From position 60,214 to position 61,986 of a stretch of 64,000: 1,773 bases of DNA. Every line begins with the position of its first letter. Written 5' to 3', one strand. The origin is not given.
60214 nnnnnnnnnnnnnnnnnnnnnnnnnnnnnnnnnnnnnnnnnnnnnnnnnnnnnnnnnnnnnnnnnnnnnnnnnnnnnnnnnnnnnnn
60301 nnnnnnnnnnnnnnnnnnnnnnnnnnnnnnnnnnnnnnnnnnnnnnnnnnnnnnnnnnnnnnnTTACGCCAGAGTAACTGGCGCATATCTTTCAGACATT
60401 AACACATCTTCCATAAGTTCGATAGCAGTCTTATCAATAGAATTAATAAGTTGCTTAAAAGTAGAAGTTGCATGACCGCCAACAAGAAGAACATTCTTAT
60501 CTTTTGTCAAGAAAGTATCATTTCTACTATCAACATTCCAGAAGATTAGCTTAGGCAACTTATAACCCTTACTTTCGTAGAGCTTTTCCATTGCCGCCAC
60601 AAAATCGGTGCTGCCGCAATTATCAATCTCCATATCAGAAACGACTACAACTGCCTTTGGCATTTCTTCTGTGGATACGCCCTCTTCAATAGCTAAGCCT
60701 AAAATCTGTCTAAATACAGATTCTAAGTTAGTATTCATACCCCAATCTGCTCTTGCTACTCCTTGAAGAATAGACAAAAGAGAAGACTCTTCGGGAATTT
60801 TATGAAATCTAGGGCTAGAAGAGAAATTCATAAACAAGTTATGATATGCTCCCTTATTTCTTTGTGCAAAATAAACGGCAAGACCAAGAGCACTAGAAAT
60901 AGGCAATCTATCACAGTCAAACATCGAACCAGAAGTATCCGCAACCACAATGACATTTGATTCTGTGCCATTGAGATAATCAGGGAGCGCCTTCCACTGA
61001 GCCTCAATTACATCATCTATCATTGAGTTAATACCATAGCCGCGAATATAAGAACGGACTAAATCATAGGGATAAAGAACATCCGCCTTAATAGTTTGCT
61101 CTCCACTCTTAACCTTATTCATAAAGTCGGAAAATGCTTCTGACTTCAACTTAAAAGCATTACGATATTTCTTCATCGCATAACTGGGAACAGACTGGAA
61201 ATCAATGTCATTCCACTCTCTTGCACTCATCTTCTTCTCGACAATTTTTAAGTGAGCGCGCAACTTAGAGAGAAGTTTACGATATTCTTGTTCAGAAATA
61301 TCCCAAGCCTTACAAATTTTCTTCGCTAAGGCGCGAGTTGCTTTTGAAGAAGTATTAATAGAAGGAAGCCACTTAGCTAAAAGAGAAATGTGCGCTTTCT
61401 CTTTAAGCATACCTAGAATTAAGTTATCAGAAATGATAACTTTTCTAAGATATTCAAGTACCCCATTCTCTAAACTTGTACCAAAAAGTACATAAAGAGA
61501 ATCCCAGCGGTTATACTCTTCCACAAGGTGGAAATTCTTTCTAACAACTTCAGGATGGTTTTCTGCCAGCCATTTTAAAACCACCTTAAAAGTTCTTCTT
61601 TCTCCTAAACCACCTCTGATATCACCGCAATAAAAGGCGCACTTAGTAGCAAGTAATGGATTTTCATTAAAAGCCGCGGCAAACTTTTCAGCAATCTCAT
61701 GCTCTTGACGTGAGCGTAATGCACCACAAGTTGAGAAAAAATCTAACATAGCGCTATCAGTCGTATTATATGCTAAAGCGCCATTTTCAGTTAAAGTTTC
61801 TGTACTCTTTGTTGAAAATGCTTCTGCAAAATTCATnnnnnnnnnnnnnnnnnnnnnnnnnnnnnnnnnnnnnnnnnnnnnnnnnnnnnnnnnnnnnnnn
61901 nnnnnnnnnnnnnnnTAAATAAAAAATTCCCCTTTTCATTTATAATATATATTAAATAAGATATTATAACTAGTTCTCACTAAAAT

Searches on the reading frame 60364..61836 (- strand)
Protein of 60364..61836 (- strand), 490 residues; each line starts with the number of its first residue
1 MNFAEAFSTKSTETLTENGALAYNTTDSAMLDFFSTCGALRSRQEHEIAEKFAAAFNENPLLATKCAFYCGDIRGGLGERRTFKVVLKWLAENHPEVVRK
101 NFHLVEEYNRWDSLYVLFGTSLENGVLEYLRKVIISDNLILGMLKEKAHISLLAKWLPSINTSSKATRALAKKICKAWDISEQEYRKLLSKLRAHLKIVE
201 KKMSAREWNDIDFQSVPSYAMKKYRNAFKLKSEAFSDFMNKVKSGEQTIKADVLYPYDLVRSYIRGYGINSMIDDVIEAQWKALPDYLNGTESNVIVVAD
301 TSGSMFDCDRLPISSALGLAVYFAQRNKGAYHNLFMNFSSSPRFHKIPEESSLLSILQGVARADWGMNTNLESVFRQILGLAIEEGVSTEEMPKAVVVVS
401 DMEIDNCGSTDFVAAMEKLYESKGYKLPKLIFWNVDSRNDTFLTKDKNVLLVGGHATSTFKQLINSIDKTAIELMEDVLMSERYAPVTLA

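Call 8: search_protein_families(library=pfam, proteins=[window:60364-61836:-], max_evalue=0.001)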
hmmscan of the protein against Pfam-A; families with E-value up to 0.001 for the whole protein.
window:60364-61836:- (490 aa): 2 families
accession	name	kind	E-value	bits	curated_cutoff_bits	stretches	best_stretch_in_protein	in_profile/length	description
PF11443.14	DUF2828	-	1.4e-40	139.9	29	2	137-286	216-397/405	Domain of unknown function (DUF2828)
PF25043.1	DUF7788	-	3.8e-35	121.6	27.1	1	294-465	1-184/221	Domain of unknown function (DUF7788)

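Call 13: search_dna_similar(query=window:60364-61836:-, collection=phages, mode=protein, max_rows=15)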
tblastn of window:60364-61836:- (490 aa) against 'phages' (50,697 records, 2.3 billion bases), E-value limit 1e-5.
Records with a match: 710; places in all: 714; records where one place covers at least 80% of the query: 707.
Best place of each record, by identity: <60% 710.
By first word of the organism name: Escherichia 120; Mycobacterium 95; Salmonella 77; Vibrio 56; Listeria 54; Staphylococcus 42; Campylobacter 39; Enterococcus 36; Bacillus 28; Aeromonas 23; and 27 more.
By host as written in the record: - 67; Mycobacterium smegmatis mc2 155 59; Listeria monocytogenes 43; Escherichia coli 34; Mycobacterium smegmatis mc#155 27; Staphylococcus sp. 21; Escherichia coli K-12 MG1655 20; Campylobacter jejuni NCTC12662 15; and 188 more.
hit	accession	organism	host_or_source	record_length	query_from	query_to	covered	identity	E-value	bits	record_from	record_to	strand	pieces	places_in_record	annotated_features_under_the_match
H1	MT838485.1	Bacteriophage sp.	human fecal samples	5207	1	489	100%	43.6%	1e-123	401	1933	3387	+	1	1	record has no annotation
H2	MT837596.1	Bacteriophage sp.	human fecal samples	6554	1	489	100%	42.5%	1e-117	385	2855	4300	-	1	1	record has no annotation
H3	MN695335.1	Synechococcus phage B23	Synechoccus sp.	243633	1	490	100%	39.4%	1e-102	343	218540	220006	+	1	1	hypothetical protein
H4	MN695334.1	Synechococcus phage B3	Synechoccus sp.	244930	1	490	100%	39.4%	1e-102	343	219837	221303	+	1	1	hypothetical protein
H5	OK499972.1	Bacillus phage vB_BanS_Chewbecca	Bacillus anthracis Sterne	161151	13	489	97%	38.5%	4e-100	335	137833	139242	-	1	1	DUF2828 family protein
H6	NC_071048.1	Bacillus phage vB_BanS_Chewbecca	Bacillus anthracis Sterne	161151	13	489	97%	38.5%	4e-100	335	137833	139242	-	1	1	DUF2828 family protein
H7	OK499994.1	Bacillus phage vB_BanS_Skywalker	Bacillus anthracis Sterne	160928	13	489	97%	38.5%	8e-100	334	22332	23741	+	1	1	DUF2828 domail-containing protein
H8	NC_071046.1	Bacillus phage vB_BanS_Skywalker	Bacillus anthracis Sterne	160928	13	489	97%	38.5%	8e-100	334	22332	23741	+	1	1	DUF2828 domail-containing protein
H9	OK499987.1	Bacillus phage vB_BanS_MrDarsey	Bacillus anthracis Sterne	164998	13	489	97%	38.5%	8e-100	334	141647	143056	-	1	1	DUF2828 family protein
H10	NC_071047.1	Bacillus phage vB_BanS_MrDarsey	Bacillus anthracis Sterne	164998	13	489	97%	38.5%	8e-100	334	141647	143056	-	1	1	DUF2828 family protein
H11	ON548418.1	Bacillus phage vB_BanS-Thrax2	Bacillus anthracis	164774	13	489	97%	38.3%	2e-100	336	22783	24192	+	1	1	DUF2828 family protein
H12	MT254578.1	Bacillus phage Izhevsk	Bacillus cereus VKM B-370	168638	13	489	97%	38.3%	4e-99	332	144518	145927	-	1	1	DUF2828 domail-containing protein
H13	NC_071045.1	Bacillus phage Izhevsk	Bacillus cereus VKM B-370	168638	13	489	97%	38.3%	4e-99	332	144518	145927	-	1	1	DUF2828 domail-containing protein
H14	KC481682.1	Bacillus phage vB_BanS-Tsamsa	Bacillus anthracis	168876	13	489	97%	38.3%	4e-99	332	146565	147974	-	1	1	hypothetical protein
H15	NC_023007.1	Bacillus phage vB_BanS-Tsamsa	Bacillus anthracis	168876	13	489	97%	38.3%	4e-99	332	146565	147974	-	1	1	RNA-binding protein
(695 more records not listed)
